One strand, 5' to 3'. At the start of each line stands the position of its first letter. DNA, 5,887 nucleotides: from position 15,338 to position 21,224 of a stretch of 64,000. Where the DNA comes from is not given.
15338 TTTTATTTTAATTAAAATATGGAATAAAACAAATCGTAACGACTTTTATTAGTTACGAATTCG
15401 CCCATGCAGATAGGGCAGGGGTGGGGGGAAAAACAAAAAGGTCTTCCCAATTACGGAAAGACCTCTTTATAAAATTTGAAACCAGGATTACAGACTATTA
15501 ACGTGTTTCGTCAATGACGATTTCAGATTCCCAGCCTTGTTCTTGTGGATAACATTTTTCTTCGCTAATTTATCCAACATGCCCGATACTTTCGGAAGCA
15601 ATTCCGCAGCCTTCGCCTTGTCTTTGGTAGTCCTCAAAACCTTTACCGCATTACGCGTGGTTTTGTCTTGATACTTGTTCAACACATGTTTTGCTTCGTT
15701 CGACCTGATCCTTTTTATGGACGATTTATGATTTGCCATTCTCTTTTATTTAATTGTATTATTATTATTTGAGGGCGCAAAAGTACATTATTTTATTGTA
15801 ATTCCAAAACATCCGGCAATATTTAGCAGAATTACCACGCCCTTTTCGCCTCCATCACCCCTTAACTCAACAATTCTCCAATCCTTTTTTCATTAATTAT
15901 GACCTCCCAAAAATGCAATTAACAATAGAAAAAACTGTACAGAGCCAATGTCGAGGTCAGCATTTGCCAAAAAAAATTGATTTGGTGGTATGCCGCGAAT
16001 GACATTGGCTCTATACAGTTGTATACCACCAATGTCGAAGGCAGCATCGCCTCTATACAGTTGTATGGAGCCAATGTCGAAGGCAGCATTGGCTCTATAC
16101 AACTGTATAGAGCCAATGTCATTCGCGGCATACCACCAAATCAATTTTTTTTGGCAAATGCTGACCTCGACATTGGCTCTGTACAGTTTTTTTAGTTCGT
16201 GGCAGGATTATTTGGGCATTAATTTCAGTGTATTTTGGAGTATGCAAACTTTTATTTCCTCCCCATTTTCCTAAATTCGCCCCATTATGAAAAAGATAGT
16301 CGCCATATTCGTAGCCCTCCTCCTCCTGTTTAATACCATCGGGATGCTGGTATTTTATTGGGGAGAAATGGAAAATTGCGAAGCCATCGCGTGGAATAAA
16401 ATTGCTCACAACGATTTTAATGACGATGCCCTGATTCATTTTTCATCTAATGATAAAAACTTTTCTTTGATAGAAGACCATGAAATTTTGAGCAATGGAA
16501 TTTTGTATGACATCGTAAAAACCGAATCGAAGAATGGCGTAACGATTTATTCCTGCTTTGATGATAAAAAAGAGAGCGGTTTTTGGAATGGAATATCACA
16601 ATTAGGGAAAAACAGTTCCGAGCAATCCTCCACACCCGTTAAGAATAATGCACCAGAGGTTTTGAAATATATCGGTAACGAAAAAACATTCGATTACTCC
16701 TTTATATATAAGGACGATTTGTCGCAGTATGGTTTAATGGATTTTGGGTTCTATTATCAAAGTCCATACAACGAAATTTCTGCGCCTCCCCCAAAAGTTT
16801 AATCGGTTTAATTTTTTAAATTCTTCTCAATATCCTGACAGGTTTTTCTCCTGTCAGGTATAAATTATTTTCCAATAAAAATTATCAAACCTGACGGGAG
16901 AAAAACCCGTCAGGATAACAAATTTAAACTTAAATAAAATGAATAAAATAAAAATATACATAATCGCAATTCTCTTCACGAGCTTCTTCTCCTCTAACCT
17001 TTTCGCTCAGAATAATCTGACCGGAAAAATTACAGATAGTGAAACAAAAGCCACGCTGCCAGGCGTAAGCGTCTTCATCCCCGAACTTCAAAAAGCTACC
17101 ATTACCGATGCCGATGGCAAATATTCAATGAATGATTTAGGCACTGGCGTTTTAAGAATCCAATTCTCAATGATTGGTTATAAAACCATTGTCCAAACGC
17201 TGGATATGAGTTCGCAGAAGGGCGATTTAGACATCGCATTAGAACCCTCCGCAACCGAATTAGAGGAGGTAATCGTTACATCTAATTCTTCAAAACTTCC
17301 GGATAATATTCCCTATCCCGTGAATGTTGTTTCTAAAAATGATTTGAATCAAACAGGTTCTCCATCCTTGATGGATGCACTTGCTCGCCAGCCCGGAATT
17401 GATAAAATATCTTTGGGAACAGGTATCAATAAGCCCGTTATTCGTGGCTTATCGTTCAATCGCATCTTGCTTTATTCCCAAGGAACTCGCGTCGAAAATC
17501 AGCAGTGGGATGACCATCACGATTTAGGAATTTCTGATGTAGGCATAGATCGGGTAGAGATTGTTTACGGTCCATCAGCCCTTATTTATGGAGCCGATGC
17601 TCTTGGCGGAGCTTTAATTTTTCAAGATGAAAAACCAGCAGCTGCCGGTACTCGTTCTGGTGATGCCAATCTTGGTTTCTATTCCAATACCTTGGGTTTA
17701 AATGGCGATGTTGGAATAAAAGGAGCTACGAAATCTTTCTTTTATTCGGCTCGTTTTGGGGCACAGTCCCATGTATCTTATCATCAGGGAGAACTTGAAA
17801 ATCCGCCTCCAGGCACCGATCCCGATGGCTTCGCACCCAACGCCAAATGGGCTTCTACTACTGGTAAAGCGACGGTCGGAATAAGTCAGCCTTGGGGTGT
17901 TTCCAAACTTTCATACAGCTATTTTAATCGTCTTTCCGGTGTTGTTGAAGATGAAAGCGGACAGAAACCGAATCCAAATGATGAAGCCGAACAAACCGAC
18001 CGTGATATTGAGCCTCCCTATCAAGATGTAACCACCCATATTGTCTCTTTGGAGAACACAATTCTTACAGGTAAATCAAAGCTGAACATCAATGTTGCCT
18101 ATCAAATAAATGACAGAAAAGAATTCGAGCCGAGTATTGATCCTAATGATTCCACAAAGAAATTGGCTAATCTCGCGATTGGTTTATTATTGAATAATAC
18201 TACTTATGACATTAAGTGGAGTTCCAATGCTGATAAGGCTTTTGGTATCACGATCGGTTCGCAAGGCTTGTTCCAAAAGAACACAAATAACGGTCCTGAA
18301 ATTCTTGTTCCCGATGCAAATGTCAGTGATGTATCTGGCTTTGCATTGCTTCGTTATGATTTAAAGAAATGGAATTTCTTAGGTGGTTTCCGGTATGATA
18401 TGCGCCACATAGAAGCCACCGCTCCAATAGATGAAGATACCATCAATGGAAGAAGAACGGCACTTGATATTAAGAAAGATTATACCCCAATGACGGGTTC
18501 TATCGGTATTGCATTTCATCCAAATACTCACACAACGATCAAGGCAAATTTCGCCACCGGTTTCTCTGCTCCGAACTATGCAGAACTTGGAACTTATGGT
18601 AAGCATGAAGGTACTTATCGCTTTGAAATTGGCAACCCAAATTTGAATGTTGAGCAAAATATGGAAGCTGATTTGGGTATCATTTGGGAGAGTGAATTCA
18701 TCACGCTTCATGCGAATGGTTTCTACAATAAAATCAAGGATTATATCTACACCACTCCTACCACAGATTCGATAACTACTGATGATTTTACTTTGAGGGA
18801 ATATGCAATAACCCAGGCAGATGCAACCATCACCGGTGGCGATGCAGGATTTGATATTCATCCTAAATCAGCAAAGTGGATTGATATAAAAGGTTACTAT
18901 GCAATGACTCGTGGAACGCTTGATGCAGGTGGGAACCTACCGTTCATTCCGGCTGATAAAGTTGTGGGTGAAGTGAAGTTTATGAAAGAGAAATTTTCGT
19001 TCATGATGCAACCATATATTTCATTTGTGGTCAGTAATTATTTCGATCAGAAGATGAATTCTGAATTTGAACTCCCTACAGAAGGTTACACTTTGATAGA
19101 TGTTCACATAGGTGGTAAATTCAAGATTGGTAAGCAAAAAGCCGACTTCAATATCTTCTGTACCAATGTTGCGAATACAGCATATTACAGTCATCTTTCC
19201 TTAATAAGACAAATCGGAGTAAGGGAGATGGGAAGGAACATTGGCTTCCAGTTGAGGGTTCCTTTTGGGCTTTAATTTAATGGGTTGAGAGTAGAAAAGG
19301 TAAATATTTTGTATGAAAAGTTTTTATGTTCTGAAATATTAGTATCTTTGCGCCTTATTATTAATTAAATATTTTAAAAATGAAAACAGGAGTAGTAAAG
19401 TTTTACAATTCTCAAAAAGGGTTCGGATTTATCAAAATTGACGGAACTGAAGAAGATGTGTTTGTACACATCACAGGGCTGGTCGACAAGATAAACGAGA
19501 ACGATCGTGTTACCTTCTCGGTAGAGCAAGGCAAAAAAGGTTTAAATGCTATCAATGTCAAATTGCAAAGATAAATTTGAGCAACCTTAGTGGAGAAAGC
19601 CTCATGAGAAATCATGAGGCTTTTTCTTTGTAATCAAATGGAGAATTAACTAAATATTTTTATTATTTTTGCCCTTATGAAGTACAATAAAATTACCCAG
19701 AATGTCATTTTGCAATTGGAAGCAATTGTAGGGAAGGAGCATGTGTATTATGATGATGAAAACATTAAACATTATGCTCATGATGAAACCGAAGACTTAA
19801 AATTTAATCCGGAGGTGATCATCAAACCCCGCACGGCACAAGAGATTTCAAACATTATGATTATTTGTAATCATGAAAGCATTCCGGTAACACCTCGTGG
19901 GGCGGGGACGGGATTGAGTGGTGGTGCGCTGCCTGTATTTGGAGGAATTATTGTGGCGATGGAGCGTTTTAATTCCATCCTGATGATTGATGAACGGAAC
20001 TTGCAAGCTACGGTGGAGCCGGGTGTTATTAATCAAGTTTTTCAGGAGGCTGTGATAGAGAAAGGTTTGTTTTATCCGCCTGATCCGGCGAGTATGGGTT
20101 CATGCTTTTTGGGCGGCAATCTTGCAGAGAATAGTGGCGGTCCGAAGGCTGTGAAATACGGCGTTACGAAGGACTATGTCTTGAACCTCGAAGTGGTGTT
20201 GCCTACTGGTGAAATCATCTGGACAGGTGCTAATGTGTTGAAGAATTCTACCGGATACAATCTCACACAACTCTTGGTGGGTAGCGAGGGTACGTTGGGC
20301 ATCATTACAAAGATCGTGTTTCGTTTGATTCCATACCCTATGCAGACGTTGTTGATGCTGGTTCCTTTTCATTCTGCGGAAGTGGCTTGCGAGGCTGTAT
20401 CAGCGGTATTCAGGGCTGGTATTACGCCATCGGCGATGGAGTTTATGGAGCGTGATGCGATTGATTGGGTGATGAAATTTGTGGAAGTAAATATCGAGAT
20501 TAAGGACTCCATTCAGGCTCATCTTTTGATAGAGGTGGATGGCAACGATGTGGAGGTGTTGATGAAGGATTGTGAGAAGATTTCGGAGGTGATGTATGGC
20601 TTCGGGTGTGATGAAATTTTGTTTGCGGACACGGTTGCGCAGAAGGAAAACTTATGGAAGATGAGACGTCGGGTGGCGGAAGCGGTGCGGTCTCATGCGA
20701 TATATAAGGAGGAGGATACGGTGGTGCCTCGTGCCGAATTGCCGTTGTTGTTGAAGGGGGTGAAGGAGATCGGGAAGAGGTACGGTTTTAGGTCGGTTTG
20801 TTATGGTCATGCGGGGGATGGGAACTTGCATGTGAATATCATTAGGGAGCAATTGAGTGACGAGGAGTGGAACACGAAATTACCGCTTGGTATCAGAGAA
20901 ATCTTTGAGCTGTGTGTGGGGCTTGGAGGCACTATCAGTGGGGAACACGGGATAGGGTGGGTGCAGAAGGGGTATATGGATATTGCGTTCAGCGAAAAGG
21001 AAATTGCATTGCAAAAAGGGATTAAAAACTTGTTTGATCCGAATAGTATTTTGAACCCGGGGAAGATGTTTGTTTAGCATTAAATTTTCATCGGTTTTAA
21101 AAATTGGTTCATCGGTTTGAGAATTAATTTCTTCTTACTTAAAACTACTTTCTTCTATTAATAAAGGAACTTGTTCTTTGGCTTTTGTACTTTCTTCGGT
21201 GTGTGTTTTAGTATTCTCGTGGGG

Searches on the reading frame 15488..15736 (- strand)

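Call 61: search_protein_families(library=pfam, proteins=[window:15488-15736:-])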
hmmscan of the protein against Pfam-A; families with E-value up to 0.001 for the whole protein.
window:15488-15736:- (82 aa): 1 family
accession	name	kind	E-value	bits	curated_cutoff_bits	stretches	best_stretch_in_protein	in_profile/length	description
PF01649.23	Ribosomal_S20p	-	1e-21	77.8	29.5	1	1-80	1-83/83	Ribosomal protein S20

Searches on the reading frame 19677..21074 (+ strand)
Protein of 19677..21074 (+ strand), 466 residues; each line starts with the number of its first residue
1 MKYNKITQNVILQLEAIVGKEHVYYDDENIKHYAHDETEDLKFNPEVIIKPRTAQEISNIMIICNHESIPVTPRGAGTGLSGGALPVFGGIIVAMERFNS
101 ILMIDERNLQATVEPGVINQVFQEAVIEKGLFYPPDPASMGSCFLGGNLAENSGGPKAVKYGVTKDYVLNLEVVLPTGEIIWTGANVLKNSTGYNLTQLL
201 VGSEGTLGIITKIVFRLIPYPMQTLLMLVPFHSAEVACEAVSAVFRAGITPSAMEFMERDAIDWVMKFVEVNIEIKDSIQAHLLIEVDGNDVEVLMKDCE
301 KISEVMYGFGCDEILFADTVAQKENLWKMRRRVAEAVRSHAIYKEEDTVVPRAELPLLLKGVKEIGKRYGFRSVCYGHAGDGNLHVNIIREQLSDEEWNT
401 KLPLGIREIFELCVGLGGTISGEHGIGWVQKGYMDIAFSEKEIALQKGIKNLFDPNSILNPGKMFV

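Call 61: search_protein_families(library=pfam, proteins=[window:19677-21074:+])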
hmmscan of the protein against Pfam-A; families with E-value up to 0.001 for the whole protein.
window:19677-21074:+ (466 aa): 2 families
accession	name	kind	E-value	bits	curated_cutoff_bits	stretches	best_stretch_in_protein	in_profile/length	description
PF02913.24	FAD-oxidase_C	-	1.1e-61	209.2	21.2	1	225-464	6-248/248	FAD linked oxidases, C-terminal domain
PF01565.28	FAD_binding_4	-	3.5e-40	137.4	26.4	1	45-184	1-139/139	FAD binding domain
